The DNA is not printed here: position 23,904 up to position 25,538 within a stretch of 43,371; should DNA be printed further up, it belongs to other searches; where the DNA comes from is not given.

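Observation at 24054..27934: Translationally coupled operon: arginine-deiminase-like enzyme, second ArgRS, SAM methyltransferase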

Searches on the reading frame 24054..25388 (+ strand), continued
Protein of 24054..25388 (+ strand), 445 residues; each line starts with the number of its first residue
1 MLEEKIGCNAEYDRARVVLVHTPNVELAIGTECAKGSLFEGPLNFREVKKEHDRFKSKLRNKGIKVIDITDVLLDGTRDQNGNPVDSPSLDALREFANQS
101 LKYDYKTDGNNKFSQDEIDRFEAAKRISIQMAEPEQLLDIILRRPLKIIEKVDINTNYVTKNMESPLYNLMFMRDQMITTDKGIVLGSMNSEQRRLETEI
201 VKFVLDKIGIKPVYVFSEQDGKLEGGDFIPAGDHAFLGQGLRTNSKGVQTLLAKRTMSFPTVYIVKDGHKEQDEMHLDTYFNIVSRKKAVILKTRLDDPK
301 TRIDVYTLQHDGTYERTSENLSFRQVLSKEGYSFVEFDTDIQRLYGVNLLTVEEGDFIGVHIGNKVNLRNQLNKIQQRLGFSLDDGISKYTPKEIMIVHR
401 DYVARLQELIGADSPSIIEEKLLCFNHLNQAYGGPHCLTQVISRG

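Call 32: search_protein_families(library=pfam, proteins=[L156:22-891:+, L156:5508-6563:+, L156:6579-7967:+, L156:9196-10326:-, L156:10323-10712:-, L156:11256-11702:+, L025:4381-5292:-, L025:3625-4374:+, L004:8724-9206:+], max_evalue=0.001)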
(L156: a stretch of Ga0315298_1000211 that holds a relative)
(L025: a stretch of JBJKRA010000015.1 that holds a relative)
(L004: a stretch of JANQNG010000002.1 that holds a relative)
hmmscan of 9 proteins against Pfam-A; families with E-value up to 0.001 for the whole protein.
L156:22-891:+ (289 aa): 1 family
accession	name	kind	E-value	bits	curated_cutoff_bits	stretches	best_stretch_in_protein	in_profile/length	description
PF01008.23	IF-2B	-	1.6e-82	277.3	22.4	1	3-275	13-280/280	Initiation factor 2 subunit family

L156:5508-6563:+ (351 aa): 2 families
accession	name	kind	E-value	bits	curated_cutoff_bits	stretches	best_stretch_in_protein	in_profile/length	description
PF00185.30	OTCace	-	3.3e-57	193.4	29.4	1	167-321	2-156/157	Aspartate/ornithine carbamoyltransferase, Asp/Orn binding domain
PF02729.26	OTCace_N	-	2e-48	164.7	29.9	1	20-160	1-148/148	Aspartate/ornithine carbamoyltransferase, carbamoyl-P binding domain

L156:6579-7967:+ (462 aa): 2 families
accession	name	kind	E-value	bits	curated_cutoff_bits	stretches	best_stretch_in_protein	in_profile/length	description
PF13520.12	AA_permease_2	-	1.8e-64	218.7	27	1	9-427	1-412/427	Amino acid permease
PF00324.27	AA_permease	-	3.6e-31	108.8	24.6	1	27-458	21-464/470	Amino acid permease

L156:9196-10326:- (376 aa): 3 families
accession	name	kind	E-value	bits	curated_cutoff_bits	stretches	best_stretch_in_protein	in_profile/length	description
PF01546.33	Peptidase_M20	-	3.5e-27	96.1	24.6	1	69-371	2-205/206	Peptidase family M20/M25/M40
PF07687.19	M20_dimer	-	1.8e-22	79.7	21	1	170-276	1-105/107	Peptidase dimerisation domain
PF04389.22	Peptidase_M28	-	3.3e-07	30.6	21.3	1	57-147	4-77/193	Peptidase family M28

L156:10323-10712:- (129 aa): 1 family
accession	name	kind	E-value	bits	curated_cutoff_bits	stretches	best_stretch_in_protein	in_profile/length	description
PF09719.15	C_GCAxxG_C_C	-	4.6e-24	85.2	27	1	1-123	1-115/118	Putative redox-active protein (C_GCAxxG_C_C)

L156:11256-11702:+ (148 aa): 1 family
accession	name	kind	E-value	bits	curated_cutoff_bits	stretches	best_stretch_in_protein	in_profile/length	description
PF02627.25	CMD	-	5.7e-13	49.1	23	1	58-128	5-75/84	Carboxymuconolactone decarboxylase family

L025:4381-5292:- (303 aa): 2 families
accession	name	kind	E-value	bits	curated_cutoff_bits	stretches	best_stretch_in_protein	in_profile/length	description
PF00185.30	OTCace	-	2.3e-55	187.4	29.4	1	148-297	1-156/157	Aspartate/ornithine carbamoyltransferase, Asp/Orn binding domain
PF02729.26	OTCace_N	-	9.4e-41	139.8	29.9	1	7-142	3-148/148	Aspartate/ornithine carbamoyltransferase, carbamoyl-P binding domain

L025:3625-4374:+ (249 aa): 1 family
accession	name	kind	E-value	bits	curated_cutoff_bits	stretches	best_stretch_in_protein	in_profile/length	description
PF13679.12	Methyltransf_32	-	2.9e-07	31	27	1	98-195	29-139/143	Methyltransferase domain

L004:8724-9206:+ (160 aa): 2 families
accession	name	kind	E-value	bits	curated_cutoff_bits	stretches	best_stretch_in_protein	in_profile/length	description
PF13412.12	HTH_24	-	1e-07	31.8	21.9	1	6-44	1-39/48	Winged helix-turn-helix DNA-binding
PF13404.12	HTH_AsnC-type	-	4.5e-05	23.6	27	1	8-44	3-39/42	AsnC-type helix-turn-helix domain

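Call 58: search_protein_families(library=pfam, proteins=[L001:3818-4735:+, L002:10088-11272:+], max_evalue=0.01)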
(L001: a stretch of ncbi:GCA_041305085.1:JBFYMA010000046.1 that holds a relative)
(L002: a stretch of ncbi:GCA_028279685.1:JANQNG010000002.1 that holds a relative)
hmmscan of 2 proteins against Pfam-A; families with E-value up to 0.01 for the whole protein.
L001:3818-4735:+ (305 aa): 0 families

L002:10088-11272:+ (394 aa): 6 families
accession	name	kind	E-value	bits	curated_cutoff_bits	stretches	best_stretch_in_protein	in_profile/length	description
PF02655.19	ATP-grasp_3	-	1.6e-10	41.8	23.2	1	176-314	29-159/160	ATP-grasp domain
PF14397.11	ATPgrasp_ST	-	0.00042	20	31.4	0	137-238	11-124/278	Sugar-transfer associated ATP-grasp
PF08443.16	RimK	-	0.00046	20.3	21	1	169-307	31-162/188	RimK-like ATP-grasp domain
PF14398.11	ATPgrasp_YheCD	-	0.0027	17.4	26.8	0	267-314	181-229/255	YheC/D like ATP-grasp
PF02222.28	ATP-grasp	-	0.007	16.5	27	0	176-295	29-147/179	ATP-grasp domain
PF02786.22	CPSase_L_D2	-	0.009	16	19.8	0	181-311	41-179/211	Carbamoyl-phosphate synthase L chain, ATP binding domain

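Call 59: predict_structure(alignment_id=A1)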
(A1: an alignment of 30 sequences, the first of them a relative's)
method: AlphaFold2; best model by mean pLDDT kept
length: 445 residues; sequences in the alignment: 30
mean_pLDDT: 95.6   pTM: 0.92
mean pLDDT of the five models: 95.6, 95.2, 95.2, 95.1, 94.8
residues with pLDDT >= 90: 411; 70-90: 33; 50-70: 1; < 50: 0
segments of 3 or more residues with pLDDT < 50: none
pLDDT, mean of each block of 10 residues (from residue 1): 89 98 95 91 94 98 98 97 97 97 90 94 98 98 97 90 95 97 96 91 97 97 97 98 97 98 96 92 97 96 98 98 97 97 96 98 97 96 88 98 97 94 96 93 97
secondary structure, 60 per line:
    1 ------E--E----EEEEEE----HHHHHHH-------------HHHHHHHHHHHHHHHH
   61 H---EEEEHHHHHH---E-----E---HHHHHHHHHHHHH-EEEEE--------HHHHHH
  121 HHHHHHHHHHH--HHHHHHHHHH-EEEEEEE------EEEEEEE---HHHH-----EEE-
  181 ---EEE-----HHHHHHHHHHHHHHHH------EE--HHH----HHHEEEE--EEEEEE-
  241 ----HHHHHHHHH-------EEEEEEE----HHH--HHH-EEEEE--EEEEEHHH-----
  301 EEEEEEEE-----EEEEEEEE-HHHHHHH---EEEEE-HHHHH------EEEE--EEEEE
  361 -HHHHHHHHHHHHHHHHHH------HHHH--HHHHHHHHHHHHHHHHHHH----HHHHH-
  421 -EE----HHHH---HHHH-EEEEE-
elements in order: E15-20 H25-31 H45-61 E65-68 H69-74 H88-100 E102-106 H115-131 H134-143 E145-151 E158-164 H168-171 E177-179 E184-186 H192-207 E228-231 E234-239 H245-253 E261-267 E281-285 E288-292 E301-308 E314-321 H323-329 E333-337 H339-343 E350-353 E356-360 H362-379 H386-389 H392-410 H415-419 H428-431 H435-438 E440-444

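Call 61: fold_search(model_id=the predicted structure, library=pdb)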
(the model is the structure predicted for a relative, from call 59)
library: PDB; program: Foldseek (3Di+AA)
matches with E <= 10: 417; with E <= 0.001: 85
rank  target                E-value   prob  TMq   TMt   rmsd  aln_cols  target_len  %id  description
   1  4bof_B                1.8e-24  1.00  0.69  0.74   5.1       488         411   18  Crystal structure of arginine deiminase from group A streptococcus (released 2013-08-21)
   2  4bof_E                5.2e-24  1.00  0.69  0.75   4.8       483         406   18  Crystal structure of arginine deiminase from group A streptococcus (released 2013-08-21)
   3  4bof_C                1.2e-23  1.00  0.68  0.73   4.9       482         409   18  Crystal structure of arginine deiminase from group A streptococcus (released 2013-08-21)
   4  4bof_A                7.9e-23  1.00  0.67  0.73   7.7       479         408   18  Crystal structure of arginine deiminase from group A streptococcus (released 2013-08-21)
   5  1lxy_A                1.1e-21  1.00  0.67  0.73   5.6       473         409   18  Crystal Structure of Arginine Deiminase covalently linked with L-citrulline (released 2004-01-20)
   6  4e4j_A                2.9e-21  1.00  0.66  0.73   5.4       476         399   16  Crystal structure of arginine deiminase from Mycoplasma penetrans (released 2012-10-31)
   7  2aaf_B                1.8e-20  1.00  0.64  0.69   8.2       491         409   17  Structure of H278A arginine deiminase with L-arginine forming a S-alkylthiouronium reaction intermediate (released 2005-08-09)
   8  2a9g_B                2.4e-20  1.00  0.64  0.70   7.8       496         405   17  Structure of C406A arginine deiminase in complex with L-arginine (released 2005-08-09)
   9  2a9g_A                2.7e-20  1.00  0.67  0.72   5.5       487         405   17  Structure of C406A arginine deiminase in complex with L-arginine (released 2005-08-09)
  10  2aci_B                3.7e-20  1.00  0.65  0.70   8.3       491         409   17  Structure of D166A arginine deiminase (released 2005-08-09)
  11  2a9g_D                3.9e-20  1.00  0.65  0.70   7.7       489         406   17  Structure of C406A arginine deiminase in complex with L-arginine (released 2005-08-09)
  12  1rxx_D                5.2e-20  1.00  0.64  0.71   8.3       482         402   18  Structure of arginine deiminase (released 2004-01-13)
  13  2aaf_D                5.8e-20  1.00  0.66  0.72   7.9       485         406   17  Structure of H278A arginine deiminase with L-arginine forming a S-alkylthiouronium reaction intermediate (released 2005-08-09)
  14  2abr_C                6.5e-20  1.00  0.63  0.69   8.3       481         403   18  Structure of D280A arginine deiminase with L-arginine forming a S-alkylthiouronium reaction intermediate (released 2005-08-09)
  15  1rxx_B                1.2e-19  1.00  0.65  0.71   7.9       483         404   18  Structure of arginine deiminase (released 2004-01-13)
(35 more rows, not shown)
